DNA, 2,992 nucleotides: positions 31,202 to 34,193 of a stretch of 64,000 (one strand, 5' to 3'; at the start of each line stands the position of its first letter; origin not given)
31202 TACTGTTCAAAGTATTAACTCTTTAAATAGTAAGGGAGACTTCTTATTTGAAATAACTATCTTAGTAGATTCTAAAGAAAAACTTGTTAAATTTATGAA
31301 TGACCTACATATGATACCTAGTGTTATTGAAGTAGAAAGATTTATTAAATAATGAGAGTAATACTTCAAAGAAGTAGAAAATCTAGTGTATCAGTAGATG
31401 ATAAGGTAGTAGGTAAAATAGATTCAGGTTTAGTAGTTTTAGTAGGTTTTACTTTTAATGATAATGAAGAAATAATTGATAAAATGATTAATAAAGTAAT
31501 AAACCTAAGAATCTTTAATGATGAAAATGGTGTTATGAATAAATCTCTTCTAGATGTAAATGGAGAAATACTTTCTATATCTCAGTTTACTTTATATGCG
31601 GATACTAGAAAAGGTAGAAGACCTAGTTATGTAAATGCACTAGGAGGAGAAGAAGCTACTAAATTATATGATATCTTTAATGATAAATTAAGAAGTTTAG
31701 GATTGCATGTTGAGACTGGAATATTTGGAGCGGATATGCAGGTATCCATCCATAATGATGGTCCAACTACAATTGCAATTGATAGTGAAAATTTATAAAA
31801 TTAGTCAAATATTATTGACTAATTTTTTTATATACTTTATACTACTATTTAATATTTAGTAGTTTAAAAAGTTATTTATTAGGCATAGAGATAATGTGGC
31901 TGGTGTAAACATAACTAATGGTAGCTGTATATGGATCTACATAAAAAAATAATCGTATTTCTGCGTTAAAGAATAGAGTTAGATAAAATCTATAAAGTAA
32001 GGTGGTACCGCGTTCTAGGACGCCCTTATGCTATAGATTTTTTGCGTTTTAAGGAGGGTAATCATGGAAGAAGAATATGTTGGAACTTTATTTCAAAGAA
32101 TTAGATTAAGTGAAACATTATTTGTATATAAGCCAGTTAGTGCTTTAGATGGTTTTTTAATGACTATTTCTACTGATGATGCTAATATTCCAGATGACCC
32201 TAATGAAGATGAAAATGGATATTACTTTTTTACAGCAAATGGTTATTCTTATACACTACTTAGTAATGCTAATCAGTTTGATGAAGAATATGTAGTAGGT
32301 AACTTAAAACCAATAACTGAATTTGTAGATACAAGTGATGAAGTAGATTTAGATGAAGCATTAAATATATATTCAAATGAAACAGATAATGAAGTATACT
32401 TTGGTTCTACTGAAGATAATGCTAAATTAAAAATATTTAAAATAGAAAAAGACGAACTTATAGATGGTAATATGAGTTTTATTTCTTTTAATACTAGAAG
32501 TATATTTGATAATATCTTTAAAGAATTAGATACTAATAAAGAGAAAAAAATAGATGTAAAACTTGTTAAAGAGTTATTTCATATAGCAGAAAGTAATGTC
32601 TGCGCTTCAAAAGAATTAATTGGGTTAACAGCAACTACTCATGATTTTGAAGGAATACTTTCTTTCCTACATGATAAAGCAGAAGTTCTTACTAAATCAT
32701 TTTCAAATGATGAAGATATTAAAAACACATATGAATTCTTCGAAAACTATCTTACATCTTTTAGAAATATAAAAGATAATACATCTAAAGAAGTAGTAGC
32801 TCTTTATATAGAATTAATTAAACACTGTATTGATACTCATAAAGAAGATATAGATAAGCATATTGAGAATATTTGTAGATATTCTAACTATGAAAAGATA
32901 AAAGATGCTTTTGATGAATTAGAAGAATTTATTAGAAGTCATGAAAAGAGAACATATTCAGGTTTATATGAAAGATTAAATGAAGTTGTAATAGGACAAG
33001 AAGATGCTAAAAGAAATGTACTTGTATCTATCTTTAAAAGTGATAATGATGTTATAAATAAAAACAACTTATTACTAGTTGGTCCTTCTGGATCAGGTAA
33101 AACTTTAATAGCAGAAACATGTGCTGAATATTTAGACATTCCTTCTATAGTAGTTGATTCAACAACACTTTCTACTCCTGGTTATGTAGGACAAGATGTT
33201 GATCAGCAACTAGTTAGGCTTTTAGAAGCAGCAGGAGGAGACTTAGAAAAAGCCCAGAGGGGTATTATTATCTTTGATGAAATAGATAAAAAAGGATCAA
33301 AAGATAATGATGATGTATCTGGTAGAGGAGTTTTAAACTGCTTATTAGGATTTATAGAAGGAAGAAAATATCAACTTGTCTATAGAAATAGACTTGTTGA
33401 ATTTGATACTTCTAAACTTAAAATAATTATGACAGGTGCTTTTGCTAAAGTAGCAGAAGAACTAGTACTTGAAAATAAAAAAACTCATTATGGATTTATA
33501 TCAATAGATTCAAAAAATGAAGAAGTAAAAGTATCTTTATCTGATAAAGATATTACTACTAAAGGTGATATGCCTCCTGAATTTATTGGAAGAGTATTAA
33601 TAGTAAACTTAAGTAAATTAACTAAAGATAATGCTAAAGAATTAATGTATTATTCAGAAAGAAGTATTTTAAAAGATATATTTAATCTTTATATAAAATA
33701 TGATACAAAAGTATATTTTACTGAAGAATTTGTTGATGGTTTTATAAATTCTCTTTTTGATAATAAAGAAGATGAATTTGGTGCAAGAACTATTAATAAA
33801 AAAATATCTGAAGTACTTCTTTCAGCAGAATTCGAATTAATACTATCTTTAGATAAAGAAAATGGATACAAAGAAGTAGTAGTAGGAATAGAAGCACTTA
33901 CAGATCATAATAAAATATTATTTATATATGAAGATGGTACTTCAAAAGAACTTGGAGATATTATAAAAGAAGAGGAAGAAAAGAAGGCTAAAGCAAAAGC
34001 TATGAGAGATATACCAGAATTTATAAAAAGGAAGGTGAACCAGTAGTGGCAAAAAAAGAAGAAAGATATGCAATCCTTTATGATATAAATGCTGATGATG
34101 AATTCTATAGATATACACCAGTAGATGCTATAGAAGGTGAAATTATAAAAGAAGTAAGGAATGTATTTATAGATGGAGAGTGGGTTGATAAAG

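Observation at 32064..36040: Translationally coupled pair of ClpX-family AAA+ paralogs with novel N-terminal domains, wedged into the conserved rel-dtd-hisS block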

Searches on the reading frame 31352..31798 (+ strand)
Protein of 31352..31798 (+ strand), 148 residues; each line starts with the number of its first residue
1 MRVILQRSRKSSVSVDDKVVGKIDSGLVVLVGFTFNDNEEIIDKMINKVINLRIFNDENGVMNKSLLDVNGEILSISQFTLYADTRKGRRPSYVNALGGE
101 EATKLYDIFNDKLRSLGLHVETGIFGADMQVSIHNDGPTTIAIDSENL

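Call 89: search_protein_families(library=ncbifam, proteins=[window:31352-31798:+], max_evalue=0.00001)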
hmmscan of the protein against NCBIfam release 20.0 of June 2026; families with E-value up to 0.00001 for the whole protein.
window:31352-31798:+ (148 aa): 1 family
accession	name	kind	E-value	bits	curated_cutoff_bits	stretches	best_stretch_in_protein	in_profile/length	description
TIGR00256.1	TIGR00256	equivalog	6.5e-55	185.6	101.5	1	1-145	1-145/146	D-aminoacyl-tRNA deacylase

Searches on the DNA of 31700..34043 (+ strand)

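Call 8: search_rna_families(source=window, start=31700, end=32150, threshold=evalue, max_evalue=1, show_alignments=2)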
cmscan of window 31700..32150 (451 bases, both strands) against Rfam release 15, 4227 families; matches with E-value up to 1: 1.
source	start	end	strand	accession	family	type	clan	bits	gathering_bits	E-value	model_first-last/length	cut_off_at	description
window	31853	32030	+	RF00230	T-box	Cis-reg; leader;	-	62.5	93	2.5e-13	1-219/219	no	T-box leader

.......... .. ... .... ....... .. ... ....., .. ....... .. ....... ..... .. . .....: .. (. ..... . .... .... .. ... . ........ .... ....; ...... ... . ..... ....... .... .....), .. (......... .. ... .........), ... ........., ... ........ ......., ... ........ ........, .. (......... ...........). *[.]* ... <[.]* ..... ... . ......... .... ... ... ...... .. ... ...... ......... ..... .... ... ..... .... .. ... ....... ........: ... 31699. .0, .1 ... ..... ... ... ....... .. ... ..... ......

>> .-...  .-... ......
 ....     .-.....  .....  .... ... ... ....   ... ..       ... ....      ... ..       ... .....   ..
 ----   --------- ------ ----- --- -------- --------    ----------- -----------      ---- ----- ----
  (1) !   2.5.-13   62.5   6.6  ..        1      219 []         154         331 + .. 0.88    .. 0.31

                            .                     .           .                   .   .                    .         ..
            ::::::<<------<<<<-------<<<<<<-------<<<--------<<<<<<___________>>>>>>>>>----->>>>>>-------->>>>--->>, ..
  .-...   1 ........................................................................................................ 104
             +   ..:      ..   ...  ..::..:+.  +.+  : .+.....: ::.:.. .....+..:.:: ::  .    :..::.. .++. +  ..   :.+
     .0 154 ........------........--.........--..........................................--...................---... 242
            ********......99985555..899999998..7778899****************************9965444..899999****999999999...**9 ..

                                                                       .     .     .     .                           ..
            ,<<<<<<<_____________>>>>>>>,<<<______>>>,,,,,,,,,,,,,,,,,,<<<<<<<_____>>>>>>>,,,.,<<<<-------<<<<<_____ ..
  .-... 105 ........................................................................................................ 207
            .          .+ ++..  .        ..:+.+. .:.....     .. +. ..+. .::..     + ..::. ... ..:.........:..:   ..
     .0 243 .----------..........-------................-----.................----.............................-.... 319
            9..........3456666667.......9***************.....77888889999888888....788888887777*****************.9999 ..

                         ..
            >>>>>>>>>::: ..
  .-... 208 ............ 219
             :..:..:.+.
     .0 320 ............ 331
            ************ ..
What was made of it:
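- On T-box leader (RF00230): 62.5 bits against 93 (call 8).
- Checked: Rfam RF00230 gives 62.5 bits, E 2.5e-13, below the gathering score of 93 (call 8).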

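Call 19: search_rna_families(sources=[L001, L003], threshold=evalue, max_evalue=0.001)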
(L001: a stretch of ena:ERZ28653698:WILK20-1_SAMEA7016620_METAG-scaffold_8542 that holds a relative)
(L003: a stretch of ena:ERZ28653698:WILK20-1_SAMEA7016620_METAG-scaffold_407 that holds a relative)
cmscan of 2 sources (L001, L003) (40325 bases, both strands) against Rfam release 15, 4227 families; matches with E-value up to 0.001: 3.
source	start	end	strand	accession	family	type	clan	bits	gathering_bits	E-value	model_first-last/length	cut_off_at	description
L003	9788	9968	+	RF00230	T-box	Cis-reg; leader;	-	99.3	93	7.3e-21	1-219/219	no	T-box leader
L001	15471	15650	+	RF00013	6S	Gene;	-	79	46.4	4.1e-14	1-187/187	no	6S / SsrS RNA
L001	9790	9967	+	RF00230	T-box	Cis-reg; leader;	-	61.7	93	3.6e-11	1-219/219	no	T-box leader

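Call 32: search_rna_families(sources=[L012, L022, L024, L030, L036, L042, L052, L074, L011], threshold=evalue, max_evalue=0.01, show_alignments=10)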
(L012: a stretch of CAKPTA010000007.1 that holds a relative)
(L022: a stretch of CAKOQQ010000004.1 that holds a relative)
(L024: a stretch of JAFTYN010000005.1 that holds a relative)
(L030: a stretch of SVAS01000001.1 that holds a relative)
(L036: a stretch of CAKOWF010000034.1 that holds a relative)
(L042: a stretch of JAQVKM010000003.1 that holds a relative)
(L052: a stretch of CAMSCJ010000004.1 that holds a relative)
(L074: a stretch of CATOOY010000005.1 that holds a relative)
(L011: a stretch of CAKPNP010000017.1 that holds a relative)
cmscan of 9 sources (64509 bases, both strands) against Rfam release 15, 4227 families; matches with E-value up to 0.01: 11.
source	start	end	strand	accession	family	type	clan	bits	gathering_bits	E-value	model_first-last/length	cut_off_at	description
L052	2536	2721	+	RF00230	T-box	Cis-reg; leader;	-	117.2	93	2.8e-25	1-219/219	no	T-box leader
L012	1861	2039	+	RF00230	T-box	Cis-reg; leader;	-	104.7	93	4.8e-22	1-219/219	no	T-box leader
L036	1971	2148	+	RF00230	T-box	Cis-reg; leader;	-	103.6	93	9.2e-22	1-219/219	no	T-box leader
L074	2260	2440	+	RF00230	T-box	Cis-reg; leader;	-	102.5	93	1.7e-21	1-219/219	no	T-box leader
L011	1975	2155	+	RF00230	T-box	Cis-reg; leader;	-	99.8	93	8.8e-21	1-219/219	no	T-box leader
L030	2295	2468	+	RF00230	T-box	Cis-reg; leader;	-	97.1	93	4.4e-20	1-219/219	no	T-box leader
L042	2155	2334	+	RF00230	T-box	Cis-reg; leader;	-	96.9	93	4.9e-20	1-219/219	no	T-box leader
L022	2175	2349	+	RF00230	T-box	Cis-reg; leader;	-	93.3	93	4.1e-19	1-219/219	no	T-box leader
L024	1830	2010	+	RF00230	T-box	Cis-reg; leader;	-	92.6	93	6.3e-19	1-219/219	no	T-box leader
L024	4330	4515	+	RF00230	T-box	Cis-reg; leader;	-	90.5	93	2.1e-18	1-219/219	no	T-box leader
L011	6940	7123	+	RF00013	6S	Gene;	-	66.3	46.4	6.9e-11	1-187/187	no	6S / SsrS RNA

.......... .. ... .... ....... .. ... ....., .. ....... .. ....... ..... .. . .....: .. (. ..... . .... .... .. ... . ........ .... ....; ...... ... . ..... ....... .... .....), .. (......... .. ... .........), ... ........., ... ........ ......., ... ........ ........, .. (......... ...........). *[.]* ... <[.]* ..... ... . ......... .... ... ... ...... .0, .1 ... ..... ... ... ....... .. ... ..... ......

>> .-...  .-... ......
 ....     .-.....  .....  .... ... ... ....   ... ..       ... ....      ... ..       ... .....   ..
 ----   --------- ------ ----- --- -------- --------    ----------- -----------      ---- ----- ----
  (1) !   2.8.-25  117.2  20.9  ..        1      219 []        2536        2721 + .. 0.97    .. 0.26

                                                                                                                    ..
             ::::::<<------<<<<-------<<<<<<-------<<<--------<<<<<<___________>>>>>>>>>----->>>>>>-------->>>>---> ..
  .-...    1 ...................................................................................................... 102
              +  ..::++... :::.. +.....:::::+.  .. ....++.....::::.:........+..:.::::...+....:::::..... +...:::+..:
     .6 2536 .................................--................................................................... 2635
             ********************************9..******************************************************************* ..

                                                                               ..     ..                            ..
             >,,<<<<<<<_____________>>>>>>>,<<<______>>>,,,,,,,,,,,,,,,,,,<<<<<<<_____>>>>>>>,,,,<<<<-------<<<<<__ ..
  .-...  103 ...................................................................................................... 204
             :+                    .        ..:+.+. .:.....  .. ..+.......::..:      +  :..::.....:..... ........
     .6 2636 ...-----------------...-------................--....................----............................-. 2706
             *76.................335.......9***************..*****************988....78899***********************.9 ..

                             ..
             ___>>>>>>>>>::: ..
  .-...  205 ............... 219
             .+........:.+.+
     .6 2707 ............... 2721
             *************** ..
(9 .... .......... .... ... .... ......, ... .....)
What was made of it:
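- On T-box leader (RF00230): Nine of the ten related leaders shown in call 32 score 93-117 bits (L024b scores 90.5).
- In L024 the unfoldase gene keeps its own T-box although hisS has a separate one (call 32). Its specifier is different (GUA-G), and hisS-aspS has its own Asp T-box (call 32).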

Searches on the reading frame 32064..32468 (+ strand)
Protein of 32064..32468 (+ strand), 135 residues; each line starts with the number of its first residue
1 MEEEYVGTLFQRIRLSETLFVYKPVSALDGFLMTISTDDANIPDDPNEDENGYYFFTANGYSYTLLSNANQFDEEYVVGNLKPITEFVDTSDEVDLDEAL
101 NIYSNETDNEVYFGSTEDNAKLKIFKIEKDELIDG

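Call 56: search_solved_structures(query=A3, max_evalue=10)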
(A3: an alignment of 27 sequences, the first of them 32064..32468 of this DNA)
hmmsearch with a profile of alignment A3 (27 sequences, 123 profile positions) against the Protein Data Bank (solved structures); distinct sequences matched with E-value up to 10: 1.
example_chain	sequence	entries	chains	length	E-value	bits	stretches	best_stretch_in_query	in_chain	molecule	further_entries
6c46_A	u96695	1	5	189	0.52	13.7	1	17-74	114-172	dTDP-4-dehydrorhamnose 3,5-epimerase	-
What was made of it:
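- Tried and rejected: The PDB profile search gave nothing (call 56).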

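Call 57: search_protein_families(library=pfam, alignment_id=A3, max_evalue=1)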
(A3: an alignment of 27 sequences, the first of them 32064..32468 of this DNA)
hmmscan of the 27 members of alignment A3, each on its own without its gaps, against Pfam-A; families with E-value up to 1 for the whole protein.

A. member 1, window:32064-32468:+ (135 aa): 0 families

B. families by the number of members that match (of 27 scanned): 18 families
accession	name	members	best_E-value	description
PF09416.16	UPF1_Zn_bind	1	0.0027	RNA helicase (UPF2 interacting domain)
PF07313.18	AmiA-like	1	0.0036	N-acetylmuramoyl-L-alanine amidase-like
PF11882.13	DUF3402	1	0.0092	Domain of unknown function (DUF3402)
PF00717.28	Peptidase_S24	1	0.031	Peptidase S24-like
PF21785.3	Bflower_2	1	0.035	5-fold beta-flower protein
PF13780.11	DUF4176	1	0.035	Domain of unknown function (DUF4176)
PF06988.16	NifT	1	0.042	NifT/FixU protein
PF17633.7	DUF5514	1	0.052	Family of unknown function (DUF5514)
PF19973.4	TCAD7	1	0.069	Ternary complex associated domain 7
PF12095.13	CRR7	1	0.071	Protein CHLORORESPIRATORY REDUCTION 7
PF18195.6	GatD_N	1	0.11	GatD N-terminal domain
PF22283.2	DUF6960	1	0.13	Family of unknown function (DUF6960)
PF23431.1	BROMI_N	1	0.13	Broad-minded protein N-terminal domain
PF18942.5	DUF5689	1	0.16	Family of unknown function (DUF5689)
PF14638.11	FNIP_C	1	0.19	Folliculin-interacting protein C-terminus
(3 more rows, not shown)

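Call 62: search_protein_representatives(alignment_id=A3)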
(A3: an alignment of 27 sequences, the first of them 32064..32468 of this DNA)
Query: 27 sequences, 123 profile positions. Proteins with E-value up to 0.001 (for the whole library): 542; up to 1e-10: 278; up to 1e-30: 1. The best 150 are listed.
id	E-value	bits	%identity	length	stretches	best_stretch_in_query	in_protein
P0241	4.2e-33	130.4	-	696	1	2-122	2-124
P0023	3.0e-30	121.1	-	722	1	3-120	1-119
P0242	9.8e-30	119.5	-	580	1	2-122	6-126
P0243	7.9e-28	113.3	-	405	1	2-122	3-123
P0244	9.0e-28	113.1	-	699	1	3-122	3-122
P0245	1.2e-27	112.8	-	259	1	2-120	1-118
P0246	5.1e-27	110.7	-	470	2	2-120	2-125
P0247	8.5e-27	110.0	-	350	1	2-119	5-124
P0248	3.0e-26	108.2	-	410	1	2-122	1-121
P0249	3.2e-26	108.1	-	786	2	5-118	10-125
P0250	1.3e-25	106.1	-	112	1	2-108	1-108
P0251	1.7e-25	105.8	-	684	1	2-119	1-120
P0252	1.9e-25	105.6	-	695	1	3-122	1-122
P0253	2.0e-25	105.6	-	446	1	2-120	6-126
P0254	2.1e-25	105.5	-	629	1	2-121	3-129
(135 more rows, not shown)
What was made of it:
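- The NTD is always N-terminal, in 542 clusters (call 62).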

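Call 74: predict_structure(alignment_id=A3)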
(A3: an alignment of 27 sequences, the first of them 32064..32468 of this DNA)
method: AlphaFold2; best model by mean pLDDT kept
length: 135 residues; sequences in the alignment: 27
mean_pLDDT: 89.1   pTM: 0.82
mean pLDDT of the five models: 89.1, 88.5, 88.4, 86.6, 86.1
residues with pLDDT >= 90: 85; 70-90: 40; 50-70: 10; < 50: 0
segments of 3 or more residues with pLDDT < 50: none
pLDDT, mean of each block of 10 residues (from residue 1): 91 96 96 79 77 90 95 94 84 79 92 91 93 87
secondary structure, 60 per line:
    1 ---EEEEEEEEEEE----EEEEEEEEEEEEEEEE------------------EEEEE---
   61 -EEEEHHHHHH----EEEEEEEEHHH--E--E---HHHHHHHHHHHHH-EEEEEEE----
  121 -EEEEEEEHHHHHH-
elements in order: E4-14 E19-34 E53-57 E62-65 H66-71 E76-83 H96-108 E110-116 E122-128 H129-134
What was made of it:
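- NTD model: pLDDT 89, pTM 0.82 (call 74).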

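Call 77: fold_search(model_id=the predicted structure, library=pdb)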
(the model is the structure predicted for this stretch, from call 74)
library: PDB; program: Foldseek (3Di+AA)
matches with E <= 10: 505; with E <= 0.001: 0
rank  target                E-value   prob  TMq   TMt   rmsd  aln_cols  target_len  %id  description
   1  6efc                  1.6e-01  0.10  0.17  0.13  19.4       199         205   11  Hsa Siglec + Unique domains (unliganded) (released 2020-02-19)
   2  6tu3_G                1.7e-01  0.10  0.17  0.12  16.4       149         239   11  Rat 20S proteasome (released 2020-05-13)
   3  6x3k_A                2.3e-01  0.08  0.18  0.13  19.4       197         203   11  Hsa Siglec and Unique domains in complex with 6S-sialy-Lewisx (released 2021-05-26)
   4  9o3e_D                2.7e-01  0.08  0.16  0.11  16.4       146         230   10  Plasmodium falciparum 20S proteasome bound to inhibitor 159 (released 2025-11-12)
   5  6eff_C                2.9e-01  0.08  0.17  0.13  21.0       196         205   12  NCTC10712 (released 2020-02-19)
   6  8g6e_D                3.2e-01  0.08  0.16  0.11  16.7       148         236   11  Structure of the Plasmodium falciparum 20S proteasome complexed with inhibitor TDI-8304 (released 2023-12-20)
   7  6efd_A                3.2e-01  0.07  0.17  0.13  18.6       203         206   12  Hsa Siglec and Unique domains in complex with the sialyl T antigen trisaccharide (released 2020-02-19)
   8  9f9p_D                3.4e-01  0.08  0.17  0.11  16.3       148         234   14  CryoEM structure of recombinant Trypanosoma cruzi apo proteasome 20S subunit (released 2024-12-25)
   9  8st6                  3.4e-01  0.07  0.17  0.13  18.7       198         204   11  Hsa Siglec + Unique domains bound to Neu5Gc alpha2,3 Gal beta OMe (released 2024-05-15)
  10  9o3e_R                3.6e-01  0.07  0.14  0.10  16.2       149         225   11  Plasmodium falciparum 20S proteasome bound to inhibitor 159 (released 2025-11-12)
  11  6efi_B                4.0e-01  0.04  0.15  0.11  20.3       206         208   13  SK678 binding region (Siglec + Unique) (released 2020-02-19)
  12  7lxv_B                4.2e-01  0.09  0.21  0.14  14.3       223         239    9  Structure of human 20S proteasome with bound MPI-5 (released 2021-09-22)
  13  9hmn_C                4.5e-01  0.11  0.22  0.14  14.1       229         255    9  CryoEM structure of human 20S proteasome in complex with proteasome inhibitor Salinosporamid A (released 2025-03-05)
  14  5dsv_M                4.5e-01  0.08  0.18  0.12  16.3       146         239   12  Crystal structure of human proteasome alpha7 tetradecamer (released 2015-12-02)
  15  6eff_D                4.7e-01  0.06  0.17  0.13  21.0       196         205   12  NCTC10712 (released 2020-02-19)
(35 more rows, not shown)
